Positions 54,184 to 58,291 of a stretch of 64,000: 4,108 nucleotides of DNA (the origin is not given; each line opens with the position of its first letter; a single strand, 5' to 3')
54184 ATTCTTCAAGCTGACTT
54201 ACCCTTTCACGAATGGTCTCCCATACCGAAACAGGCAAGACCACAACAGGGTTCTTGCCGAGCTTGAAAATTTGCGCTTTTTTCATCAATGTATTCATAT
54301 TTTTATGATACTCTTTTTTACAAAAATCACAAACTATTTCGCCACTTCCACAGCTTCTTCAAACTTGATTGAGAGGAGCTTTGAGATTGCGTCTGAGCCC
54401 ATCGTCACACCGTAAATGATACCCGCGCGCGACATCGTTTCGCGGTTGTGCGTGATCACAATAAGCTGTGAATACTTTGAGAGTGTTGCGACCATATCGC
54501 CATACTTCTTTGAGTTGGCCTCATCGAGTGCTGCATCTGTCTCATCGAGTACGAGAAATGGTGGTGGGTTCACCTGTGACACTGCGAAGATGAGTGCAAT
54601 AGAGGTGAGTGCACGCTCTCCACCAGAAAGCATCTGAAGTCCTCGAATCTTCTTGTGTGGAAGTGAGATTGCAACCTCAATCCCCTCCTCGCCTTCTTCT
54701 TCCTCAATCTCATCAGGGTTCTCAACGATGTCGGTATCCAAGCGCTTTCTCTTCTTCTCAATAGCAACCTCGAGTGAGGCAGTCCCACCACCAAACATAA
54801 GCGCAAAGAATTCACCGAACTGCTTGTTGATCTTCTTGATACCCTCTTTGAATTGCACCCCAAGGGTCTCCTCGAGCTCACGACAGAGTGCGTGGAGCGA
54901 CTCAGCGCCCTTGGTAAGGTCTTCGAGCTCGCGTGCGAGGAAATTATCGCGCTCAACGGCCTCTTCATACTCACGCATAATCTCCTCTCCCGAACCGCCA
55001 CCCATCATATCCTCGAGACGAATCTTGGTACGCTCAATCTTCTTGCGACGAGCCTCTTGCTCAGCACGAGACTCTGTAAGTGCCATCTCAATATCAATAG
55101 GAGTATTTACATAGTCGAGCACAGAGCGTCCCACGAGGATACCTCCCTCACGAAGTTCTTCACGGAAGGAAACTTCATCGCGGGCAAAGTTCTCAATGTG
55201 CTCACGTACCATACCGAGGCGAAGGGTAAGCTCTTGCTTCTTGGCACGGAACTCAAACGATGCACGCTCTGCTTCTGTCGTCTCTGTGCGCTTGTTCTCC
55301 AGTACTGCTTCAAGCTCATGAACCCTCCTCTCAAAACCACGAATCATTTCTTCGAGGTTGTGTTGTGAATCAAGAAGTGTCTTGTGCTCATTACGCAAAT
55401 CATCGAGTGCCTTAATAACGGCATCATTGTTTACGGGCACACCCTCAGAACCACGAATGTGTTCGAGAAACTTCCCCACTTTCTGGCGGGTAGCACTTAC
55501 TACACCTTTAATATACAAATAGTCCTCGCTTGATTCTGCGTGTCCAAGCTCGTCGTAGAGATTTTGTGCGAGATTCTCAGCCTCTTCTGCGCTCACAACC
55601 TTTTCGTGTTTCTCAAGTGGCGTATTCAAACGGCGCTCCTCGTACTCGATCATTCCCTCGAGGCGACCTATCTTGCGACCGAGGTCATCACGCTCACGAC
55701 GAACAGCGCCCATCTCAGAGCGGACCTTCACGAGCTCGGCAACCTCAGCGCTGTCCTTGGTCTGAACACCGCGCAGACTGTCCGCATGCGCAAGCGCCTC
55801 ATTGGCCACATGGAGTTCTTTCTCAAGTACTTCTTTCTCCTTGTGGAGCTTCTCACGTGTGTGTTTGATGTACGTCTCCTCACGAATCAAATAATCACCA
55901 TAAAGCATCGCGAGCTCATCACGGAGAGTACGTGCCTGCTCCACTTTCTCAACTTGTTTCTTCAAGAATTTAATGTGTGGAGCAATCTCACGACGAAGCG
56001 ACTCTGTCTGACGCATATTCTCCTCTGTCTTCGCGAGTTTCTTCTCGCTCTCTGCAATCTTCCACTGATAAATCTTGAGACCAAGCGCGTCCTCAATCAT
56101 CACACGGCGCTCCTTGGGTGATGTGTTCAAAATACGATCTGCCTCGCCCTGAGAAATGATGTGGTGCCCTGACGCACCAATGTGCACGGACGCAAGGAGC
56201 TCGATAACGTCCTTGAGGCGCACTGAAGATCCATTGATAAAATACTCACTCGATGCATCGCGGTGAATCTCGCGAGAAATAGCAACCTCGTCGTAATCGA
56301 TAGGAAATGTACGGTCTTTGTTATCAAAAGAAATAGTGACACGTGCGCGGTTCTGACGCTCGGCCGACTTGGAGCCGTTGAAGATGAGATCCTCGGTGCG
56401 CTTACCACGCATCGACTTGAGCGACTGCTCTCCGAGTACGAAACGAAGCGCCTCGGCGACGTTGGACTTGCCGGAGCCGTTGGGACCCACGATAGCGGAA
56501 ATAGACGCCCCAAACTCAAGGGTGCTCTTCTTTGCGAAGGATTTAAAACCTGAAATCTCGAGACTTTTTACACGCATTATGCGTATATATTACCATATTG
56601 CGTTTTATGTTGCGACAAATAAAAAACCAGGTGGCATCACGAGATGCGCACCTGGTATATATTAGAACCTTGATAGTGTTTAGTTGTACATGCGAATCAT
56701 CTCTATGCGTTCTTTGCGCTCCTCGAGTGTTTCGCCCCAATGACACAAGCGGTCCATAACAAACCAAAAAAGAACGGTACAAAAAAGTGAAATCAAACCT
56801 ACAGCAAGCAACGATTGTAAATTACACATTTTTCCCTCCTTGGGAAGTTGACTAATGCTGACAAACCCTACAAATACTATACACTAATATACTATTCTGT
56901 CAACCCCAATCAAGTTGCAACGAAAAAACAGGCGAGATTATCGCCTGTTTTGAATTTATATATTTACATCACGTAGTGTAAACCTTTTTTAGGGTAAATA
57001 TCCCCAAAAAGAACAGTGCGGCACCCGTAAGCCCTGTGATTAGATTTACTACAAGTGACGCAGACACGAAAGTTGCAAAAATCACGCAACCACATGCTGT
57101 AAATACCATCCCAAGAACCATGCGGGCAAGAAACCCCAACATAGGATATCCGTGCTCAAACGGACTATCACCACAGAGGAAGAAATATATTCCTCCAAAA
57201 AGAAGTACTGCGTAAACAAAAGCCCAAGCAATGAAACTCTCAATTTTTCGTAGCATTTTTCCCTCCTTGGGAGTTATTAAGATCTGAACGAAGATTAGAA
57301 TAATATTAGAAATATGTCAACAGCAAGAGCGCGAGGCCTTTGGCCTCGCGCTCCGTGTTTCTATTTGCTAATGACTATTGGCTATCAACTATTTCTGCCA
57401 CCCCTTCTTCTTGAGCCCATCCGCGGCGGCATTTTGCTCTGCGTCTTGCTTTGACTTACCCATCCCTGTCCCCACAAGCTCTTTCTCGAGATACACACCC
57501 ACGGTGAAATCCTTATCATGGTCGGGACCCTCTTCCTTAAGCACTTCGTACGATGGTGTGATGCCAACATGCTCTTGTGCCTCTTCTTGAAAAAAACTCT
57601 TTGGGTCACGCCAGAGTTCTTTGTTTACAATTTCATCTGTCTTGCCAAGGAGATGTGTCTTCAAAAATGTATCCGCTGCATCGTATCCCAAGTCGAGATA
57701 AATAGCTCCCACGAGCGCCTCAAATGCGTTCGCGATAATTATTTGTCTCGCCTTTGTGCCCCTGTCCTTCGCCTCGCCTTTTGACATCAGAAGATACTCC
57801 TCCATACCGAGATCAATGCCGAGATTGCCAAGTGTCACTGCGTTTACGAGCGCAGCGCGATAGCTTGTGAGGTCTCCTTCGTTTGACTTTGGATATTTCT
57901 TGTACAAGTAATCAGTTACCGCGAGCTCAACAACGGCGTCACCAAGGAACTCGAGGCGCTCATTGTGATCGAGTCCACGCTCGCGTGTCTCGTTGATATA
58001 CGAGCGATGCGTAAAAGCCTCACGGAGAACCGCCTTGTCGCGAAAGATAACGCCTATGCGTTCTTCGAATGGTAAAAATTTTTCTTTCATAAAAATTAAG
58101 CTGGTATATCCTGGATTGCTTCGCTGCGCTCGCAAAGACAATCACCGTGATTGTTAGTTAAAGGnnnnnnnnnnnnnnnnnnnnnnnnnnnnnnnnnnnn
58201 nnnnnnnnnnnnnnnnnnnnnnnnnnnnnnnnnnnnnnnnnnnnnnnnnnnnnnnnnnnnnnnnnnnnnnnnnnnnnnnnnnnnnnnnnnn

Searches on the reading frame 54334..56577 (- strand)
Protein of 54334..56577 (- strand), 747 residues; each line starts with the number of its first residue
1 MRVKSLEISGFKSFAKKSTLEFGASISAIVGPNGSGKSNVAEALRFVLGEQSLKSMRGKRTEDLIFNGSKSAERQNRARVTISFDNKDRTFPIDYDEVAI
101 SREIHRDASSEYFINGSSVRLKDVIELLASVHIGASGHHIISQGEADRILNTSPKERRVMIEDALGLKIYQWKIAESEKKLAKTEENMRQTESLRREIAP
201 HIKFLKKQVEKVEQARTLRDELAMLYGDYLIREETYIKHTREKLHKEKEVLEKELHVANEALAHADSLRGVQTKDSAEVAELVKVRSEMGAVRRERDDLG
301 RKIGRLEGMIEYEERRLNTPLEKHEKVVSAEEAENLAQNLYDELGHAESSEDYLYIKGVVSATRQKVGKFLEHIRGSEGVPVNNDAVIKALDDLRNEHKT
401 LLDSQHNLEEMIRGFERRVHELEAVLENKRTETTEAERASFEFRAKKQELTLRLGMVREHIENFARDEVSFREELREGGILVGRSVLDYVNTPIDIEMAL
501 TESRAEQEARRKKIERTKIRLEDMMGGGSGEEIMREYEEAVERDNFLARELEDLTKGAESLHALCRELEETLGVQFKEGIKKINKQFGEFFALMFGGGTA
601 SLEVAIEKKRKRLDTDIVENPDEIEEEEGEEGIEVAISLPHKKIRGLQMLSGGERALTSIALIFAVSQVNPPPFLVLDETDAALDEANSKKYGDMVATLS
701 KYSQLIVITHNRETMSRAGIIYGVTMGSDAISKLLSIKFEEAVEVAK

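Call 98: search_protein_families(library=pfam, proteins=[window:54334-56577:-], max_evalue=0.001)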
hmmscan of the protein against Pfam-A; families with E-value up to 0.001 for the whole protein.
window:54334-56577:- (747 aa): 5 families
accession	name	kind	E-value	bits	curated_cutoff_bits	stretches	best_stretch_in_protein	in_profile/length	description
PF02463.25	SMC_N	-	1.2e-70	237.8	40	1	3-732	2-219/220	RecF/RecN/SMC N terminal domain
PF13476.12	AAA_23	-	2.9e-17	64.4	27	1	5-231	1-177/201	AAA domain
PF13175.12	AAA_15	-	2.9e-12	47.4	32.1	1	1-244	1-164/374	AAA ATPase domain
PF13304.12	AAA_21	-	4.3e-10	40.6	27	1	26-104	1-105/304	AAA domain, putative AbiEii toxin, Type IV TA system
PF00005.33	ABC_tran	-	2.6e-06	28.5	25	0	26-85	13-66/137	ABC transporter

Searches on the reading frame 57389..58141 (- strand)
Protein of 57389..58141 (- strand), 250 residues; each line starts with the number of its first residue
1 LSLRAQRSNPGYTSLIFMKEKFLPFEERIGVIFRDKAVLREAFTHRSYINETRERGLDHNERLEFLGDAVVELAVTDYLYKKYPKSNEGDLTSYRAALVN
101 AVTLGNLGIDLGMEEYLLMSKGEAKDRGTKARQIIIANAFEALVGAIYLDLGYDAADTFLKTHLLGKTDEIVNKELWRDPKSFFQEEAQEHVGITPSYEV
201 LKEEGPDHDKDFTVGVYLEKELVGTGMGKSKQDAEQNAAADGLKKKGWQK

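Call 52: search_protein_families(library=pfam, proteins=[window:57389-58141:-], max_evalue=0.001)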
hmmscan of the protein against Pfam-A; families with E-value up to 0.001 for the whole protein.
window:57389-58141:- (250 aa): 4 families
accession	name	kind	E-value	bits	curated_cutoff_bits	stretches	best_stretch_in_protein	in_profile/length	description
PF14622.11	Ribonucleas_3_3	-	6.7e-35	120.5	35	1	35-166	1-126/128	Ribonuclease-III-like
PF00636.31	Ribonuclease_3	-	1.9e-25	90.1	27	1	61-152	1-102/102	Ribonuclease III domain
PF00035.32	dsrm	-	3e-15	57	23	1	180-245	1-65/66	Double-stranded RNA binding motif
PF22935.1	RM44_endonuclase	-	3.2e-10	40.6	27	1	25-147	9-139/139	Large ribosomal subunit protein mL44, endonuclease domain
